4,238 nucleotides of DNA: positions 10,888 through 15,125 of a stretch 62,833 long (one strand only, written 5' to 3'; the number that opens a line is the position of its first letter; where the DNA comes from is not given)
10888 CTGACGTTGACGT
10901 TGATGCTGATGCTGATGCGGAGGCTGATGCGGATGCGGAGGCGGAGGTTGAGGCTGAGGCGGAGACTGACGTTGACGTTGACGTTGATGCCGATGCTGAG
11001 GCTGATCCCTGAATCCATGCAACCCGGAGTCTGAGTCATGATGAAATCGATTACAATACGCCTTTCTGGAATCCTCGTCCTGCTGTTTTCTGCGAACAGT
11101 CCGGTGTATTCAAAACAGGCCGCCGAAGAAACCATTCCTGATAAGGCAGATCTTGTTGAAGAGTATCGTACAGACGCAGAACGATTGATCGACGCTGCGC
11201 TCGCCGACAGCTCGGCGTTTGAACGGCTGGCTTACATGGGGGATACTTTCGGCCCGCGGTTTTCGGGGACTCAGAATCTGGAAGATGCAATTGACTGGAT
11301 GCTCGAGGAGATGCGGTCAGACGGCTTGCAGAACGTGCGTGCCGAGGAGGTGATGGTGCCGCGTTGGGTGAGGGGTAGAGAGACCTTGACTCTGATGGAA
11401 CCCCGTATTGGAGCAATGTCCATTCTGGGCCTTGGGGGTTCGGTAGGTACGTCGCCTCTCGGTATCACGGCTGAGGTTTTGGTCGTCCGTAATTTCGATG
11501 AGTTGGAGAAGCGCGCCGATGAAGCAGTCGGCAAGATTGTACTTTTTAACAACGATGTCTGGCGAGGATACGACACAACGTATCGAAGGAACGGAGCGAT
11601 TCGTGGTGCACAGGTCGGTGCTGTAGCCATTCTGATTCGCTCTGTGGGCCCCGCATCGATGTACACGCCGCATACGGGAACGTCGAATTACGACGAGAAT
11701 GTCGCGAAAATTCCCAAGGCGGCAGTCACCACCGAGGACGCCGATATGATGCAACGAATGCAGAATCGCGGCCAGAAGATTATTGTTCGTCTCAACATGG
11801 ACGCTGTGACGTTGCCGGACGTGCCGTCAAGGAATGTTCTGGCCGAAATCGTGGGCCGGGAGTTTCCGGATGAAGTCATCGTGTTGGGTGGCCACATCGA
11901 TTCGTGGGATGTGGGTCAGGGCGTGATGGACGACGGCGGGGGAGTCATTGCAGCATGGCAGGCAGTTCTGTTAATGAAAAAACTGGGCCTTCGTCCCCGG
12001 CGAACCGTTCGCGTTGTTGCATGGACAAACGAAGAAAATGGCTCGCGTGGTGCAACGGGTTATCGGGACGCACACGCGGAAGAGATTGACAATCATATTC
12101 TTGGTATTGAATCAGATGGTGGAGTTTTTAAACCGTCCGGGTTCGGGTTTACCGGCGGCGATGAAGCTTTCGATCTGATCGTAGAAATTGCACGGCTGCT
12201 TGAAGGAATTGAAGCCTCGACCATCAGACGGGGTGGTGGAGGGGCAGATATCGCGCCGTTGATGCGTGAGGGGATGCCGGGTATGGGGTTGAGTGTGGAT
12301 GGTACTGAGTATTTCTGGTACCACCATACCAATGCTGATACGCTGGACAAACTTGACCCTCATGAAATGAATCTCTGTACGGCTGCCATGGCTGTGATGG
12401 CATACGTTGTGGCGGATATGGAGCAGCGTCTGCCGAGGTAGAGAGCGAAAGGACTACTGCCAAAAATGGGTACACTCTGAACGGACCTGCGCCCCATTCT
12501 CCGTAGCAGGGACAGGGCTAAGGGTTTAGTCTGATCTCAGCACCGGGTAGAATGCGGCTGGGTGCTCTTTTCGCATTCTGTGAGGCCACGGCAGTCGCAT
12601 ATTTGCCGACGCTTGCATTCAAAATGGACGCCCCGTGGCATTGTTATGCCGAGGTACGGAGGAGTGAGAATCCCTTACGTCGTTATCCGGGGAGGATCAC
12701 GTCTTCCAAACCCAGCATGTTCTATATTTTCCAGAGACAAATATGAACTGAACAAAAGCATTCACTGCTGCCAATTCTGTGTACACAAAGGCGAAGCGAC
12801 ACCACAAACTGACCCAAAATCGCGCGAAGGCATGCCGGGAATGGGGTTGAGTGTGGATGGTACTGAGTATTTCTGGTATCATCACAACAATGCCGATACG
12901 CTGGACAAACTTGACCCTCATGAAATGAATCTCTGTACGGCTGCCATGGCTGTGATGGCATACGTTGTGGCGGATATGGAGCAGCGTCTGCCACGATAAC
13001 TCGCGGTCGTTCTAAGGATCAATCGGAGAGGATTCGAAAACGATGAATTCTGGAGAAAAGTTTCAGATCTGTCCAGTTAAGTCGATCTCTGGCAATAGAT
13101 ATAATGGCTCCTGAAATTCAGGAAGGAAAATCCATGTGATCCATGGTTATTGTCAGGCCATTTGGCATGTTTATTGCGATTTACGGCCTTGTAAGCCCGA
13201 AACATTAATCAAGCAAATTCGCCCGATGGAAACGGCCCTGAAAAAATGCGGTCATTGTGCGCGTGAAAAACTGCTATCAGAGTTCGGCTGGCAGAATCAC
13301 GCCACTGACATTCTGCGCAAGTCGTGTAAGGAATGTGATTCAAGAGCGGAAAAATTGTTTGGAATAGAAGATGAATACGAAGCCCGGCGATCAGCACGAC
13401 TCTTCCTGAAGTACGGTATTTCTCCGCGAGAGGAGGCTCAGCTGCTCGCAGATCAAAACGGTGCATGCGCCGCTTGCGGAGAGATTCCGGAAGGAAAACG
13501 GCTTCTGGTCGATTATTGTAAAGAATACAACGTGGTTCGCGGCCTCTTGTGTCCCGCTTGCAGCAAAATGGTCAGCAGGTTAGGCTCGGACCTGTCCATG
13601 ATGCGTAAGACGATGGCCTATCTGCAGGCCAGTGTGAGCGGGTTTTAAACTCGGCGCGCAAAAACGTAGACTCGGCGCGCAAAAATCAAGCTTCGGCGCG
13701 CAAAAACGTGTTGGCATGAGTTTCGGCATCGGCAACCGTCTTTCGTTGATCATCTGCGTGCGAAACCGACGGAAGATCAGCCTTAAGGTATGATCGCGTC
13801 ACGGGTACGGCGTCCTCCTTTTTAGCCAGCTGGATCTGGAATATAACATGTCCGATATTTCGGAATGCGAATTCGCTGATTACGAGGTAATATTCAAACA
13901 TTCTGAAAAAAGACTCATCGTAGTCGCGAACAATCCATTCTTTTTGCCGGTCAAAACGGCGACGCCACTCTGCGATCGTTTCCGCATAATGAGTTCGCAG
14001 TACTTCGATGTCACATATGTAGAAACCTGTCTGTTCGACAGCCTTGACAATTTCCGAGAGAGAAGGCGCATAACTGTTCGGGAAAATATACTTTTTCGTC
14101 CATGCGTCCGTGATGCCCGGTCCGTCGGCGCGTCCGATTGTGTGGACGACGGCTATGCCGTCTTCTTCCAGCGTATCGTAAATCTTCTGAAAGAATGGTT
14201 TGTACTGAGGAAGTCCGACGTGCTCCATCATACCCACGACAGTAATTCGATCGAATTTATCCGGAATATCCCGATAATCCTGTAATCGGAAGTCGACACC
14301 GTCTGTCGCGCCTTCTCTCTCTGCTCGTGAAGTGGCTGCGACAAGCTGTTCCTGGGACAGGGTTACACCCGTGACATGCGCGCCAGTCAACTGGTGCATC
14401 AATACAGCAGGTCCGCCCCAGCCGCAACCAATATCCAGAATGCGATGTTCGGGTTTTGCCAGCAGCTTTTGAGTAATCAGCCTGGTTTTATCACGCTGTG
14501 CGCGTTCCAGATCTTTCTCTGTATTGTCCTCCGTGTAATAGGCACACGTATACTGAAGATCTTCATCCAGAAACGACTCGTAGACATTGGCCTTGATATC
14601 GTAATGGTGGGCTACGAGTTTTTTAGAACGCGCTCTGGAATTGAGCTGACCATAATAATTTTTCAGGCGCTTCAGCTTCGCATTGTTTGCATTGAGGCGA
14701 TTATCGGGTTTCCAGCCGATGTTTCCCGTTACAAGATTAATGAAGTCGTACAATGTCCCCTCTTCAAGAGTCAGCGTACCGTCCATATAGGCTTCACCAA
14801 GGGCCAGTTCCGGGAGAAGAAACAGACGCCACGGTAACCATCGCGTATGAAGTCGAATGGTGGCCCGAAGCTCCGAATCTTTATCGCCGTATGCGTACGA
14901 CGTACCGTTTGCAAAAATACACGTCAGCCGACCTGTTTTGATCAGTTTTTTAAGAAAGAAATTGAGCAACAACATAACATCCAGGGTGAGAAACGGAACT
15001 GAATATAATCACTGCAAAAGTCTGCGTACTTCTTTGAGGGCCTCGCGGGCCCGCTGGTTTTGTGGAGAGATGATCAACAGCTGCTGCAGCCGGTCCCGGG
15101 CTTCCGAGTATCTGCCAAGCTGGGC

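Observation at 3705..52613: Recurring pattern: short tandem duplications anchored on CDS start/stop codons (at least 9 arrays in 62 kb)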

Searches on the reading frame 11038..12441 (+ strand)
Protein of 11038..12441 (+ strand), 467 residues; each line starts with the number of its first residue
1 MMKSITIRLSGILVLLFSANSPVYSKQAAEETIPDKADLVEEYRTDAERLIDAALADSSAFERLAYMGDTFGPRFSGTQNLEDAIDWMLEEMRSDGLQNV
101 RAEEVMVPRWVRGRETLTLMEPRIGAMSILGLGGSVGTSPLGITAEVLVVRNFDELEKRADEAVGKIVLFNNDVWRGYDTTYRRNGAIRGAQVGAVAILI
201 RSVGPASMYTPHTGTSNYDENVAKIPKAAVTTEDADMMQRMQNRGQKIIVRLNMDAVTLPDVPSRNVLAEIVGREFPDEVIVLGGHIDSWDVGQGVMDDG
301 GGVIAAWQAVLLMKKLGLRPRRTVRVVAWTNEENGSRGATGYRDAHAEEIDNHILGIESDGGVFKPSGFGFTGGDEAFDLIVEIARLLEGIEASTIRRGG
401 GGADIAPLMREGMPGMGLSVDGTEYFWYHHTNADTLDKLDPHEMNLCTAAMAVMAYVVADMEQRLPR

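Call 6: search_protein_families(library=pfam, proteins=[window:11038-12441:+], max_evalue=0.01)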
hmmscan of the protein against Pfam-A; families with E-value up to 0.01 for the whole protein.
window:11038-12441:+ (467 aa): 3 families
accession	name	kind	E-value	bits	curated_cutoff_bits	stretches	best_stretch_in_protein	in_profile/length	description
PF04389.22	Peptidase_M28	-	3.5e-27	95.8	21.3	1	266-452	1-190/193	Peptidase family M28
PF01546.33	Peptidase_M20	-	3.9e-08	33.9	24.6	1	293-354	30-93/206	Peptidase family M20/M25/M40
PF02225.27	PA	-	0.0063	17.1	23.9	0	160-236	21-93/95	PA domain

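Call 53: find_encoding_contigs(protein=window:11038-12441:+, flank=10000, max_places=10)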
Protein window:11038-12441:+ (467 aa): no gene with exactly this product is on record in the collection.

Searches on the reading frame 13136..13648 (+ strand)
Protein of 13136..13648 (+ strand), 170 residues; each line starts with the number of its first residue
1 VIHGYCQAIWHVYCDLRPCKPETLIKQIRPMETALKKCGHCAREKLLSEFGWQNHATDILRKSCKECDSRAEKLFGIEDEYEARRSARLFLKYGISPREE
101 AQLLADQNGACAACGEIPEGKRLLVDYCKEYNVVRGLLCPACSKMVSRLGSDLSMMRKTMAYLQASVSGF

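Call 6: search_protein_families(library=pfam, proteins=[window:13136-13648:+], max_evalue=0.01)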
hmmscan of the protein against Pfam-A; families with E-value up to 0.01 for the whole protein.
window:13136-13648:+ (170 aa): 2 families
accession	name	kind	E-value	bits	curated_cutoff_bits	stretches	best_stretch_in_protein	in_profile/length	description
PF02945.21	Endonuclease_7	-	2.1e-13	50.4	23.6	1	88-164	3-81/82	Recombination endonuclease VII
PF20120.5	DUF6510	-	0.0011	19.2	26.4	0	32-73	23-63/86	Family of unknown function (DUF6510)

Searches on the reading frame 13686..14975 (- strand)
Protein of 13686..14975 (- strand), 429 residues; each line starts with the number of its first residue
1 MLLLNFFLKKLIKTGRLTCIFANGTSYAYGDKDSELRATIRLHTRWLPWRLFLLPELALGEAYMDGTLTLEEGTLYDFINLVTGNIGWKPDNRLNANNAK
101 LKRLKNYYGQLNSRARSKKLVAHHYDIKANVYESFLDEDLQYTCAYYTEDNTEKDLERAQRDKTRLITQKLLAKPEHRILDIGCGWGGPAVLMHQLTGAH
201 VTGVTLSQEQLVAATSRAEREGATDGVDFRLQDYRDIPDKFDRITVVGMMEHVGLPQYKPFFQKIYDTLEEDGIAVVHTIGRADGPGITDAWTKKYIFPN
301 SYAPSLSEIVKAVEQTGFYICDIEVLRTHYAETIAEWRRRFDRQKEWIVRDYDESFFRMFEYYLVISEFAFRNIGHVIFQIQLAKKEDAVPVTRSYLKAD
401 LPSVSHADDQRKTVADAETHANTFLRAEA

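Call 6: search_protein_families(library=pfam, proteins=[window:13686-14975:-], max_evalue=0.01)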
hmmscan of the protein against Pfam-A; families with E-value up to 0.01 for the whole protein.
window:13686-14975:- (429 aa): 9 families
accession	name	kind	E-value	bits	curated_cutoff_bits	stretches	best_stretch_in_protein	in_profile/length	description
PF02353.26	CMAS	-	3.5e-75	253.3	27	1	115-380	4-272/273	Mycolic acid cyclopropane synthetase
PF13649.12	Methyltransf_25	-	6.5e-16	59.3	27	1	179-273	1-97/97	Methyltransferase domain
PF08241.18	Methyltransf_11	-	2.4e-12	47.8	21.2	1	180-276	1-94/95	Methyltransferase domain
PF13847.12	Methyltransf_31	-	3e-11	43.6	27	1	175-282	3-115/145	Methyltransferase domain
PF08242.18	Methyltransf_12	-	4.6e-11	43.7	30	1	180-274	1-97/98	Methyltransferase domain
PF13489.12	Methyltransf_23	-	1.5e-09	38.2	27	1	162-319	8-160/164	Methyltransferase domain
PF25371.1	DUF7884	-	1.7e-07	31.8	27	1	15-81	12-77/90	Domain of unknown function (DUF7884)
PF05175.20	MTS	-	0.00029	21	23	1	164-244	20-102/170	Methyltransferase small domain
PF01728.25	FtsJ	-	0.00088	19.7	24.1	1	171-240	18-86/181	FtsJ-like methyltransferase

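Call 54: find_encoding_contigs(protein=window:13686-14975:-, flank=10000, max_places=10)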
Protein window:13686-14975:- (429 aa): 19 contigs read that carry it; 10 places shown.
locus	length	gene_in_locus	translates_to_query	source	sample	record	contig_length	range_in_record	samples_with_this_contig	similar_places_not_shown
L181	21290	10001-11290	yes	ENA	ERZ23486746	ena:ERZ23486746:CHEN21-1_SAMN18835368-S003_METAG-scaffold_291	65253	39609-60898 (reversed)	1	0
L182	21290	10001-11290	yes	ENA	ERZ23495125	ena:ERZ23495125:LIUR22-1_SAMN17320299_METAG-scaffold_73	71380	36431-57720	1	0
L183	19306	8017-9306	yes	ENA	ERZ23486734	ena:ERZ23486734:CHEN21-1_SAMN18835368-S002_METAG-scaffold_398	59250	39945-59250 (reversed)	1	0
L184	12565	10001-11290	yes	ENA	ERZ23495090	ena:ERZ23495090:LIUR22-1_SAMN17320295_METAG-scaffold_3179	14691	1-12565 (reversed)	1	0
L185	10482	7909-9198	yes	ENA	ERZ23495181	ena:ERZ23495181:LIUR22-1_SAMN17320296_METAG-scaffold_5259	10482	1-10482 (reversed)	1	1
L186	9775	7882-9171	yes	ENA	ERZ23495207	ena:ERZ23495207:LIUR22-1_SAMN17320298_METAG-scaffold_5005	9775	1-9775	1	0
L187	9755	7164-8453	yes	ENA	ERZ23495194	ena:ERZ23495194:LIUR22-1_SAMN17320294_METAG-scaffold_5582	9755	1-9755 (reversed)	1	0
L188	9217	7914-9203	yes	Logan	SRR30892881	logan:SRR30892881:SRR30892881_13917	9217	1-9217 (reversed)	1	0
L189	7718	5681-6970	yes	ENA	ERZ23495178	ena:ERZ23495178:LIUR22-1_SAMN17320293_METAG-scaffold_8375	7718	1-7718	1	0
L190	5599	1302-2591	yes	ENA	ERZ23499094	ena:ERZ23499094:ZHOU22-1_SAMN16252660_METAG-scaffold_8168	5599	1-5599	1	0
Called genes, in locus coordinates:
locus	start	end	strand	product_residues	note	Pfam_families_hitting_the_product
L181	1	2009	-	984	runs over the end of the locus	-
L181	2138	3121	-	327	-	-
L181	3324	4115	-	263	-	-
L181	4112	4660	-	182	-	PF04542:Sigma70_r2, PF08281:Sigma70_r4_2, PF04545:Sigma70_r4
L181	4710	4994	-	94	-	PF13466:STAS_2, PF01740:STAS (weak)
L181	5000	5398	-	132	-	PF13581:HATPase_c_2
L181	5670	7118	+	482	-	PF00989:PAS, PF08448:PAS_4, PF13188:PAS_8, PF13426:PAS_9, PF07730:HisKA_3, PF02518:HATPase_c, PF13581:HATPase_c_2 (weak)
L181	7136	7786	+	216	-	PF00072:Response_reg, PF08281:Sigma70_r4_2 (weak), PF00196:GerE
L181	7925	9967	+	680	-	PF14537:Cytochrom_c3_2 (faint), PF22113:Mtrc-MtrF_II-IV_dom (faint), PF09699:Paired_CXXCH_1 (faint), PF14559:TPR_19, PF13432:TPR_16 (weak), PF14559:TPR_19 (weak), PF13371:TPR_9 (weak), PF14559:TPR_19 (weak), +15 more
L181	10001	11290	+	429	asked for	PF25371:DUF7884 (weak), PF02353:CMAS, PF13489:Methyltransf_23, PF13847:Methyltransf_31, PF08241:Methyltransf_11, PF08242:Methyltransf_12, PF13649:Methyltransf_25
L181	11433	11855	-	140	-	PF02945:Endonuclease_7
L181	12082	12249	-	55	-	-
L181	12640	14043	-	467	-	PF04389:Peptidase_M28, PF01546:Peptidase_M20 (weak)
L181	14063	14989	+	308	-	-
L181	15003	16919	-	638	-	PF04107:GCS2, PF00571:CBS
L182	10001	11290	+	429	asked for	PF25371:DUF7884 (weak), PF02353:CMAS, PF13489:Methyltransf_23, PF13847:Methyltransf_31, PF08241:Methyltransf_11, PF08242:Methyltransf_12, PF13649:Methyltransf_25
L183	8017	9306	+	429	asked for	PF25371:DUF7884 (weak), PF02353:CMAS, PF13489:Methyltransf_23, PF13847:Methyltransf_31, PF08241:Methyltransf_11, PF08242:Methyltransf_12, PF13649:Methyltransf_25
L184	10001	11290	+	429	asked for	PF25371:DUF7884 (weak), PF02353:CMAS, PF13489:Methyltransf_23, PF13847:Methyltransf_31, PF08241:Methyltransf_11, PF08242:Methyltransf_12, PF13649:Methyltransf_25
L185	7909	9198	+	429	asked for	PF25371:DUF7884 (weak), PF02353:CMAS, PF13489:Methyltransf_23, PF13847:Methyltransf_31, PF08241:Methyltransf_11, PF08242:Methyltransf_12, PF13649:Methyltransf_25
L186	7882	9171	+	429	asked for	PF25371:DUF7884 (weak), PF02353:CMAS, PF13489:Methyltransf_23, PF13847:Methyltransf_31, PF08241:Methyltransf_11, PF08242:Methyltransf_12, PF13649:Methyltransf_25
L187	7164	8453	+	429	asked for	PF25371:DUF7884 (weak), PF02353:CMAS, PF13489:Methyltransf_23, PF13847:Methyltransf_31, PF08241:Methyltransf_11, PF08242:Methyltransf_12, PF13649:Methyltransf_25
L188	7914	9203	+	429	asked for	PF25371:DUF7884 (weak), PF02353:CMAS, PF13489:Methyltransf_23, PF13847:Methyltransf_31, PF08241:Methyltransf_11, PF08242:Methyltransf_12, PF13649:Methyltransf_25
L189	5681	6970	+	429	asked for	PF25371:DUF7884 (weak), PF02353:CMAS, PF13489:Methyltransf_23, PF13847:Methyltransf_31, PF08241:Methyltransf_11, PF08242:Methyltransf_12, PF13649:Methyltransf_25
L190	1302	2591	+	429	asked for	PF25371:DUF7884 (weak), PF02353:CMAS, PF13489:Methyltransf_23, PF13847:Methyltransf_31, PF08241:Methyltransf_11, PF08242:Methyltransf_12, PF13649:Methyltransf_25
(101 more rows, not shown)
